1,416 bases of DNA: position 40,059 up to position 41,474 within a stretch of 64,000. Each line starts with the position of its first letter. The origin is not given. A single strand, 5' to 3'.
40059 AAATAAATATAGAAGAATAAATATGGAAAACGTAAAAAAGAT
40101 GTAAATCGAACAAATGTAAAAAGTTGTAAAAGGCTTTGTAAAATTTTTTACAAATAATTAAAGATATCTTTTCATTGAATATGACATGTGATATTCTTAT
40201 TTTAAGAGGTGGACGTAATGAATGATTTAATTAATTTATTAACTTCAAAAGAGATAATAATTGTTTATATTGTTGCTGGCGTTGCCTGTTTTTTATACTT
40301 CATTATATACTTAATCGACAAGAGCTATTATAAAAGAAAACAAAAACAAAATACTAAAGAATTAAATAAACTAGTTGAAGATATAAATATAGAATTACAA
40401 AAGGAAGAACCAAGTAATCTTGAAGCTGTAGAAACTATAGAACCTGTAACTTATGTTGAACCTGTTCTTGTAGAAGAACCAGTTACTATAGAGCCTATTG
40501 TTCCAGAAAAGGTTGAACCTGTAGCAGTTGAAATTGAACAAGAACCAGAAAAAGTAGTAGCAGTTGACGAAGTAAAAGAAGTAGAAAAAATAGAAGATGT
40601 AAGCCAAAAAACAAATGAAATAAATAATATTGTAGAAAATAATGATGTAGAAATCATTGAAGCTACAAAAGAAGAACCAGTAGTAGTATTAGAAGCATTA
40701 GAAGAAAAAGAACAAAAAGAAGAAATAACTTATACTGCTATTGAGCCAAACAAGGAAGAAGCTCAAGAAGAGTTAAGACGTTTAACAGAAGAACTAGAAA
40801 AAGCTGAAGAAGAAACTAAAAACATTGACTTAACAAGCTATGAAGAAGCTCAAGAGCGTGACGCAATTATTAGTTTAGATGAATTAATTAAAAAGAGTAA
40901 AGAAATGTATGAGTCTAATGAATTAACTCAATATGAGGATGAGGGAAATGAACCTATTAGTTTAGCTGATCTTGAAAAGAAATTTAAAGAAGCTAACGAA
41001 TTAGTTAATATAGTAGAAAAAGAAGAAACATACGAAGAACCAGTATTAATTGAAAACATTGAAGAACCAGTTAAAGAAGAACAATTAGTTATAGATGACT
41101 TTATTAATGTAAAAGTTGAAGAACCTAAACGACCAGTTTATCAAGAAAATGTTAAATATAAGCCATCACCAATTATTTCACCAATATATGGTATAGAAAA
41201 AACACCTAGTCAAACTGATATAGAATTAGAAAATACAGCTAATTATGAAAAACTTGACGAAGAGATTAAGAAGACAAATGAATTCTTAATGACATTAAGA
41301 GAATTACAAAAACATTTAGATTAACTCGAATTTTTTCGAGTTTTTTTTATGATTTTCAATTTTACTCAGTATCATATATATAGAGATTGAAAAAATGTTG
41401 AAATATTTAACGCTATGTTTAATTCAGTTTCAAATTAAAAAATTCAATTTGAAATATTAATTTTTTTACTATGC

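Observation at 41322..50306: Insertion of about 8.9 kb bounded by near-identical 85-bp direct repeats of a terminator/promoter cassette, carrying six genes but no integrase or transposase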

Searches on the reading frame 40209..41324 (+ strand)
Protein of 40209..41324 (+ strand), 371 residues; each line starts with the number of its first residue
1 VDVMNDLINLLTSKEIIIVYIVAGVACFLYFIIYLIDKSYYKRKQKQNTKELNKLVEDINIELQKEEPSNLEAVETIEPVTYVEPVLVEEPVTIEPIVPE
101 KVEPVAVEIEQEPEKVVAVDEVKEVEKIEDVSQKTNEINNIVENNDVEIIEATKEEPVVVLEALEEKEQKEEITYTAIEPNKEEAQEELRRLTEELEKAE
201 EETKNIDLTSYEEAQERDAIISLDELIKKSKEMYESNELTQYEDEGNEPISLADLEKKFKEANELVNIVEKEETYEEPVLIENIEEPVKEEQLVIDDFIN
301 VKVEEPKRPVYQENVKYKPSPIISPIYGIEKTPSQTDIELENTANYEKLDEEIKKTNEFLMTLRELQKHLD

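Call 7: search_protein_families(library=pfam, proteins=[window:40209-41324:+])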
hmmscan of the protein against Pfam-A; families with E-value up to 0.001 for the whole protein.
window:40209-41324:+ (371 aa): 0 families

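Call 8: search_protein_families(library=ncbifam, proteins=[window:40209-41324:+])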
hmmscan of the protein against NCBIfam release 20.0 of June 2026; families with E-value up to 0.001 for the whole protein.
window:40209-41324:+ (371 aa): 1 family
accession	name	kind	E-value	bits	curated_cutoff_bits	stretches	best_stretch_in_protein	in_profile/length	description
NF053549.1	FtsL_Actino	equivalog_domain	0.00089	19.1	55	0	16-72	6-63/83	cell division protein FtsL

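Call 10: find_encoding_contigs(protein=window:40209-41324:+, flank=10000, max_places=10)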
Protein window:40209-41324:+ (371 aa): no gene with exactly this product is on record in the collection.

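Call 31: search_protein_families(library=padloc, proteins=[window:40209-41324:+], max_evalue=0.01)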
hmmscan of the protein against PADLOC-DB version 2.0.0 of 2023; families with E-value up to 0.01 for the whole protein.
window:40209-41324:+ (371 aa): 0 families
